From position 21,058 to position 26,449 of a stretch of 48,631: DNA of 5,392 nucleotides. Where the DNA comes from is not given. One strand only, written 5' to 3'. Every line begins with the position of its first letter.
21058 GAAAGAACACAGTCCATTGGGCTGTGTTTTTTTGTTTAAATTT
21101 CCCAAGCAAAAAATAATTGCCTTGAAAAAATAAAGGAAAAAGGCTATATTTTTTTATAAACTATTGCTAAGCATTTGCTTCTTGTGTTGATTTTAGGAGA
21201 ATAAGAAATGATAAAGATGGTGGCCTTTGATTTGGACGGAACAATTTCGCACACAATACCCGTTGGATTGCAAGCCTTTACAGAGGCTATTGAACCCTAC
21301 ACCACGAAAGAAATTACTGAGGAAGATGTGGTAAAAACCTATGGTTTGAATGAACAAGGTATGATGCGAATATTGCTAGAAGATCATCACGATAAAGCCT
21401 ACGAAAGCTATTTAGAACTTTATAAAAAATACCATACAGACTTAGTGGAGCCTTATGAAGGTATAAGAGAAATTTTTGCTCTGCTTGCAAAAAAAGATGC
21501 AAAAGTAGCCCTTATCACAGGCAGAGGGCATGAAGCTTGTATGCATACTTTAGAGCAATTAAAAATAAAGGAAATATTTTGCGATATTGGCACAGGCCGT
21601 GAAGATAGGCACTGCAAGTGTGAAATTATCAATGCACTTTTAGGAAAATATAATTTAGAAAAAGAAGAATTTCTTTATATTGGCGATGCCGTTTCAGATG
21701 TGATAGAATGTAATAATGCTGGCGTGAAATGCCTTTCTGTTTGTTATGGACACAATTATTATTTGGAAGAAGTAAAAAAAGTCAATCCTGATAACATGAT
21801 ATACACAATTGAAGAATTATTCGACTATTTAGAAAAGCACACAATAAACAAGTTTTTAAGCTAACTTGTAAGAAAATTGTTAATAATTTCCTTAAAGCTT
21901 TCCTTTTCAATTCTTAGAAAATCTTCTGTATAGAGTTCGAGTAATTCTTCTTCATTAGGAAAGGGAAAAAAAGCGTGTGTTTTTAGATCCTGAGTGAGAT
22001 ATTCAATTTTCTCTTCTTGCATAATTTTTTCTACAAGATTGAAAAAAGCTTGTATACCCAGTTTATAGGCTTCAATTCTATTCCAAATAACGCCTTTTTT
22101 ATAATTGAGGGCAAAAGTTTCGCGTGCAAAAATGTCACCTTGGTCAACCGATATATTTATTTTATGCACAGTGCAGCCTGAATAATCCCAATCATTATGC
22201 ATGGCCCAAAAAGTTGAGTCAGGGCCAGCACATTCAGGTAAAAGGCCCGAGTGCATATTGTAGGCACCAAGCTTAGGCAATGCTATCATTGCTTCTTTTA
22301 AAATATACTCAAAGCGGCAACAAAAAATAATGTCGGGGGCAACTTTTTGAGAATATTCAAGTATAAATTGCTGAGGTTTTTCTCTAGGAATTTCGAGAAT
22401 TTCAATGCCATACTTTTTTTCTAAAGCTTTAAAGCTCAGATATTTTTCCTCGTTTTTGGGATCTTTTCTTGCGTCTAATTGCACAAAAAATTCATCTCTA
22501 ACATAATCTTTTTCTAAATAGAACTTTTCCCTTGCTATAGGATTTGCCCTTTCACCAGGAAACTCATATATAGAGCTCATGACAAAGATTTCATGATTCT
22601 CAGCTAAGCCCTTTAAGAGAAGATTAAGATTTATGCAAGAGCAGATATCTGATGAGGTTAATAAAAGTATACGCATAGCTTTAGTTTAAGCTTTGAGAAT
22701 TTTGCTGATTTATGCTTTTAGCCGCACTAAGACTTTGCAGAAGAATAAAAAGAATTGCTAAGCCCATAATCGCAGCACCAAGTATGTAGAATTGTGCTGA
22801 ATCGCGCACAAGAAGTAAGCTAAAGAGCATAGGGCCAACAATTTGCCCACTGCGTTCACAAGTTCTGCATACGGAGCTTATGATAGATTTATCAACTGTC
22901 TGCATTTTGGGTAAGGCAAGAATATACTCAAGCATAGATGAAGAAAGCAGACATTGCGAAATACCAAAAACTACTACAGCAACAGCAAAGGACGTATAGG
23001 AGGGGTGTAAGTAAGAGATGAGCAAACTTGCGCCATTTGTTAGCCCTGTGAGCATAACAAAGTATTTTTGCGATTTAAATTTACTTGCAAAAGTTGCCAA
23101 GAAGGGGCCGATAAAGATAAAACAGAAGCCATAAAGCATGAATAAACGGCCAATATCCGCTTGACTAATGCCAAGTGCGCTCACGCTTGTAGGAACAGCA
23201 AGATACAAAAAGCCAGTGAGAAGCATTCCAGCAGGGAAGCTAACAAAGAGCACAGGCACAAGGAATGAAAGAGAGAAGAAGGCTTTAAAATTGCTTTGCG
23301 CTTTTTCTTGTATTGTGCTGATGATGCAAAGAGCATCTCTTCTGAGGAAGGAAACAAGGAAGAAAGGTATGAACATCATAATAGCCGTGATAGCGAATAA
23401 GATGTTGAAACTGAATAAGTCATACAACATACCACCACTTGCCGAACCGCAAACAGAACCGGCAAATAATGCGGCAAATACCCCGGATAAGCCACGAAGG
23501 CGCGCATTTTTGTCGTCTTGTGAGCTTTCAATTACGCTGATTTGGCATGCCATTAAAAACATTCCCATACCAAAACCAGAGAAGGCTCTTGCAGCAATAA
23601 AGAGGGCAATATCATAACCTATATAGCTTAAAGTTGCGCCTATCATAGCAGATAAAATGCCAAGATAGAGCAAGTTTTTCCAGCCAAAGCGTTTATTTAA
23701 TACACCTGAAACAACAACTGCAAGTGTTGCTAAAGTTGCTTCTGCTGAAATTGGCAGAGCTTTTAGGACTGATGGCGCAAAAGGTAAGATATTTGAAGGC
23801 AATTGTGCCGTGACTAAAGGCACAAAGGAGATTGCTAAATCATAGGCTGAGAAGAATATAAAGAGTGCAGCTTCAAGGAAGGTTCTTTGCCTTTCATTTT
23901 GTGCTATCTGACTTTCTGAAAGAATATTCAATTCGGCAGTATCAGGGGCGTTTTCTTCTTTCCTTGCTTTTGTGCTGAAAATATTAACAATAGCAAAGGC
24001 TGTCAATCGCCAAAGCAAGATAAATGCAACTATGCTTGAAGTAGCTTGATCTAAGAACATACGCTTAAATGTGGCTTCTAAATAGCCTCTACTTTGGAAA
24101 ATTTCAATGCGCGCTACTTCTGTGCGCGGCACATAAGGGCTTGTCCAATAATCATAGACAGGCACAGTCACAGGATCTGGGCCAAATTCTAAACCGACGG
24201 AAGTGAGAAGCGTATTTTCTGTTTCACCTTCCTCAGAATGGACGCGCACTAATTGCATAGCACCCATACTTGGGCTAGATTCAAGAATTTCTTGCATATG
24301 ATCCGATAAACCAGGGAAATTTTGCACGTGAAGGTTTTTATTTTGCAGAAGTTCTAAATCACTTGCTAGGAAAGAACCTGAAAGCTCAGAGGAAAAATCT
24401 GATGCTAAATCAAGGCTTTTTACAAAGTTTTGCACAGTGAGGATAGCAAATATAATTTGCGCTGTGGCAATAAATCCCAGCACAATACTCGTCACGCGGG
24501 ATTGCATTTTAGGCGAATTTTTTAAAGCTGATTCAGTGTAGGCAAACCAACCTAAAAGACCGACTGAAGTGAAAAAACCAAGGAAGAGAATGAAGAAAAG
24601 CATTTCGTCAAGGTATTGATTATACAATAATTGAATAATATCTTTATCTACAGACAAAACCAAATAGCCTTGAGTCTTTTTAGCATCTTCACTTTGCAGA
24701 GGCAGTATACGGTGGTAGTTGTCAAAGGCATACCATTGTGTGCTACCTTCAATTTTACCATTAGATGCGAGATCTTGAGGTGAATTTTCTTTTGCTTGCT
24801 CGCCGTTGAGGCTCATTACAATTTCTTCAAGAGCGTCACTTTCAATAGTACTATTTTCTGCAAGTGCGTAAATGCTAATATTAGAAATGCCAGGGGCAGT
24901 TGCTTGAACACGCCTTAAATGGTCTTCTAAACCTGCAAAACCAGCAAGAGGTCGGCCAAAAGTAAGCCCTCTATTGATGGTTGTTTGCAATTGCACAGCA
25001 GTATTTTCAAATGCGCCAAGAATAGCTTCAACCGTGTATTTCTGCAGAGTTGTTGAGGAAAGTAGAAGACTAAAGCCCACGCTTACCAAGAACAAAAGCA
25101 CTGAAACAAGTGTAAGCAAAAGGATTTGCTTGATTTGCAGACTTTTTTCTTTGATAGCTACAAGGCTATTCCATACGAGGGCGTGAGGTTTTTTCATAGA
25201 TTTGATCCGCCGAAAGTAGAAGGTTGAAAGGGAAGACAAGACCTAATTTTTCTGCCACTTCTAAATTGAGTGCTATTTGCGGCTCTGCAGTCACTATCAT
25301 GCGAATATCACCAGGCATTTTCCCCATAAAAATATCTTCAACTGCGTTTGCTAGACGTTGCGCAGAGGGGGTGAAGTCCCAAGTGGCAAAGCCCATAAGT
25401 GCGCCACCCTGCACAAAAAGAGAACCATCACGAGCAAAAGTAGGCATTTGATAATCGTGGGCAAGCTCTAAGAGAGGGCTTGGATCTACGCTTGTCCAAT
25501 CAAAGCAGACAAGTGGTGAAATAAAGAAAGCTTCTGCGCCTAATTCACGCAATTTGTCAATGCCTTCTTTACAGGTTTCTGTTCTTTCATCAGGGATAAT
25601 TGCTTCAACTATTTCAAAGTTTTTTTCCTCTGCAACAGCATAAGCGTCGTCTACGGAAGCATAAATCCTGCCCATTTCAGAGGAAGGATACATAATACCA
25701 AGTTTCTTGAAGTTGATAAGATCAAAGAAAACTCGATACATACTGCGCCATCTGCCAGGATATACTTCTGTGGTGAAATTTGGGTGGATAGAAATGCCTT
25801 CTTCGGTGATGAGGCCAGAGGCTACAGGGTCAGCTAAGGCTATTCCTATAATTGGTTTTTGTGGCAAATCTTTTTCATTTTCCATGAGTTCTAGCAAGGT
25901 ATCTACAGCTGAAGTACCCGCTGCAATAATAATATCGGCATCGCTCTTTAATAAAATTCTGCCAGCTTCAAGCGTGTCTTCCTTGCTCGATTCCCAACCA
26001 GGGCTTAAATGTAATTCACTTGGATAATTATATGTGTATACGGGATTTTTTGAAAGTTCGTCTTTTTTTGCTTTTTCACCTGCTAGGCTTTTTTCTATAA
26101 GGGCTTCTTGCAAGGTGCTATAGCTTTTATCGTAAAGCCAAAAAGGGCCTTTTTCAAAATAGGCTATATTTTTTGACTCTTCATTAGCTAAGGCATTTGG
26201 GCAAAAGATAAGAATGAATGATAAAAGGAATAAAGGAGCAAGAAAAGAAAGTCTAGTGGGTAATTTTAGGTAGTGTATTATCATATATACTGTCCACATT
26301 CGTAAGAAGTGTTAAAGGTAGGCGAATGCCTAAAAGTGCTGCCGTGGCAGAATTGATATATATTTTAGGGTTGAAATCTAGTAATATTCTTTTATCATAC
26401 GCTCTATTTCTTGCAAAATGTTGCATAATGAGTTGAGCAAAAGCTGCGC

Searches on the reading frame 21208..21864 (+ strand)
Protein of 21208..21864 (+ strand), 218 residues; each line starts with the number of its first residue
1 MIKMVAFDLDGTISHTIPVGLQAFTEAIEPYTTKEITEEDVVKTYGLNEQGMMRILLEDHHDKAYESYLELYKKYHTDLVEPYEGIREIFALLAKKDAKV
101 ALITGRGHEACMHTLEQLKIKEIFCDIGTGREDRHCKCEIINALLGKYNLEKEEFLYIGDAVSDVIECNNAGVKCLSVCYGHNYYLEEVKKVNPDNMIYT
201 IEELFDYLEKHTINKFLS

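Call 12: search_protein_families(library=ncbifam, proteins=[window:21208-21864:+], max_evalue=0.00001)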
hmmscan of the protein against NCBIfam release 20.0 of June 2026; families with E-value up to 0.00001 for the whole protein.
window:21208-21864:+ (218 aa): 19 families
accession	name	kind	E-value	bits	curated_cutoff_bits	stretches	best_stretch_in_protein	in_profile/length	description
NF009804.0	PRK13288.1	equivalog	2.6e-28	98.9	218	1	1-210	2-212/215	pyrophosphatase PpaX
NF009695.0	PRK13222.1-2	equivalog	2.8e-26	92.4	225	1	2-210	6-224/226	phosphoglycolate phosphatase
NF009697.0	PRK13222.1-4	equivalog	4.3e-19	68.7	327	1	2-213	7-227/232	phosphoglycolate phosphatase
NF009698.0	PRK13223.1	equivalog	9.6e-15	54.5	466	1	3-199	14-220/272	phosphoglycolate phosphatase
TIGR02253.1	CTE7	subfamily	9.4e-14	51.7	169.75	1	1-204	1-220/221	TIGR02253 family HAD-type hydrolase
TIGR01449.2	PGP_bact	equivalog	5.8e-13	48.9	180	1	5-207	1-212/213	phosphoglycolate phosphatase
NF009694.0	PRK13222.1-1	equivalog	1.4e-10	40.9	415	1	83-206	113-237/252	phosphoglycolate phosphatase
TIGR03351.1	PhnX-like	hypoth_equivalog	3.4e-10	40.2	218.9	1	2-205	1-216/220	phosphonatase-like hydrolase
TIGR01454.1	AHBA_synth_RP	hypoth_equivalog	6.6e-10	39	246.65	1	5-207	1-202/205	AHBA synthesis associated protein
TIGR01670.1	KdsC-phosphatas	subfamily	8.9e-09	35.5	106.95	1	92-173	39-113/154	3-deoxy-D-manno-octulosonate 8-phosphate phosphatase, YrbI family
TIGR01488.1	HAD-SF-IB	subfamily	3.8e-08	33.5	45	1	5-166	2-172/177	HAD-IB family phosphatase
TIGR01662.1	HAD-SF-IIIA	subfamily_domain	6.8e-08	32.7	44.6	0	77-177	21-137/141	HAD-IIIA family hydrolase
TIGR00338.1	serB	equivalog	2.1e-07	30.7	144.15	1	78-190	82-203/219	phosphoserine phosphatase SerB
NF009696.0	PRK13222.1-3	equivalog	3.3e-07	30.2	359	1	2-197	3-205/223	N-acetylmuramic acid 6-phosphate phosphatase MupP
TIGR02009.1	PGMB-YQAB-SF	subfamily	4e-07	30.4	153.35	1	3-177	2-185/186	beta-phosphoglucomutase family hydrolase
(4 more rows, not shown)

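Call 41: search_protein_families(library=pfam, proteins=[window:21208-21864:+], max_evalue=0.01)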
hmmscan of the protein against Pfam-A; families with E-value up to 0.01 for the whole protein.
window:21208-21864:+ (218 aa): 5 families
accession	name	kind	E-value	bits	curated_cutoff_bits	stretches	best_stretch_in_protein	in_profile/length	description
PF13419.12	HAD_2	-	2.7e-33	116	23.8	1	6-177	2-177/178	Haloacid dehalogenase-like hydrolase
PF00702.32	Hydrolase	-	2.1e-20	74.4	26.4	1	2-172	1-191/191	haloacid dehalogenase-like hydrolase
PF12710.13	HAD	-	1.2e-07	32.8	27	1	5-165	1-185/189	haloacid dehalogenase-like hydrolase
PF08282.18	Hydrolase_3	-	0.00049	20.4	20.9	0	86-123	20-57/255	haloacid dehalogenase-like hydrolase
PF13242.12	Hydrolase_like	-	0.0011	19.3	22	1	140-200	9-71/75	HAD-hyrolase-like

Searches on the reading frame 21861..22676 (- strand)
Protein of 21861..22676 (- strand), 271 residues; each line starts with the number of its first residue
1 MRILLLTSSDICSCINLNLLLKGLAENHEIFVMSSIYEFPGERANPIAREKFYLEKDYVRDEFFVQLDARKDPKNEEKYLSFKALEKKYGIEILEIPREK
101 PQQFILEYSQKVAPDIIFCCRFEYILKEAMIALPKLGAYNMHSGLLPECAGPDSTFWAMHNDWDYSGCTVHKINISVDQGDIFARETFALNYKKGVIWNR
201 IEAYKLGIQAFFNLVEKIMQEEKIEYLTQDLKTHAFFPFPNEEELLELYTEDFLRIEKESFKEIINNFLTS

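Call 12: search_protein_families(library=ncbifam, proteins=[window:21861-22676:-], max_evalue=0.00001)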
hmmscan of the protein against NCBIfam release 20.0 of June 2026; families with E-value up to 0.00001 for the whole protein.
window:21861-22676:- (271 aa): 4 families
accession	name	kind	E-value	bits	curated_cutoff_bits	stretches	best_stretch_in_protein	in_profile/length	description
NF005998.1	PRK08125.1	equivalog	4.4e-16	58.4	777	1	71-197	34-159/649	bifunctional UDP-4-amino-4-deoxy-L-arabinose formyltransferase/UDP-glucuronic acid oxidase ArnA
TIGR00460.1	fmt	equivalog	2.2e-15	56.6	201.5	1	68-222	35-188/315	methionyl-tRNA formyltransferase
NF005414.0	PRK06988.1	equivalog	2.3e-14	53.1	316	1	73-191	38-155/311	formyltransferase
TIGR00639.1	PurN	equivalog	1.9e-08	34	150.1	1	98-187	64-153/192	phosphoribosylglycinamide formyltransferase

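Call 41: search_protein_families(library=pfam, proteins=[window:21861-22676:-], max_evalue=0.01)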
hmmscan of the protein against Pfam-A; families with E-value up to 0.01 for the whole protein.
window:21861-22676:- (271 aa): 1 family
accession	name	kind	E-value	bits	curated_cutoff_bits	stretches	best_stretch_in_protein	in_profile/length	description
PF00551.24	Formyl_trans_N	-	2.9e-12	47.1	26.1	1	97-187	63-153/181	Formyl transferase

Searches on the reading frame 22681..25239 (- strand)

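Call 33: search_protein_families(library=ncbifam, proteins=[window:22681-25239:-], max_evalue=0.001)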
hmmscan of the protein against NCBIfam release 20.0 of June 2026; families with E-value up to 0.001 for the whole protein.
window:22681-25239:- (852 aa): 1 family
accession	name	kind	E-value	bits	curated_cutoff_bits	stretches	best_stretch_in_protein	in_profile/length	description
TIGR00880.1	2_A_01_02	superfamily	4.1e-11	43.2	131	1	505-632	12-137/141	multidrug resistance protein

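Call 41: search_protein_families(library=pfam, proteins=[window:22681-25239:-], max_evalue=0.01)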
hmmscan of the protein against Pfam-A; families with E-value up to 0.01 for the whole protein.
window:22681-25239:- (852 aa): 1 family
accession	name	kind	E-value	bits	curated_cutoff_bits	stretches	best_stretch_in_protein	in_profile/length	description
PF07690.21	MFS_1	-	5.8e-22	78.5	33.4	2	493-776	34-322/347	Major Facilitator Superfamily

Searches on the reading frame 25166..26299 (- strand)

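Call 33: search_protein_families(library=ncbifam, proteins=[window:25166-26299:-], max_evalue=0.001)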
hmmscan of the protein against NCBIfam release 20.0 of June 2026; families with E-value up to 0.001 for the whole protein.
window:25166-26299:- (377 aa): 1 family
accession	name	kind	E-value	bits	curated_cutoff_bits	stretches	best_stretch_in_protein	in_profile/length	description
NF041285.1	ABC_SBP_TrpX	equivalog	6.2e-07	28.8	390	1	116-363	87-320/322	tryptophan ABC transporter substrate-binding protein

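Call 41: search_protein_families(library=pfam, proteins=[window:25166-26299:-], max_evalue=0.01)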
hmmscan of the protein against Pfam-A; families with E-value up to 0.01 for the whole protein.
window:25166-26299:- (377 aa): 1 family
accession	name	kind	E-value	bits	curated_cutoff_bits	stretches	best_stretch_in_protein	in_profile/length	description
PF04392.18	ABC_sub_bind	-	6.7e-11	42.4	25.9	1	105-366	45-291/293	ABC transporter substrate binding protein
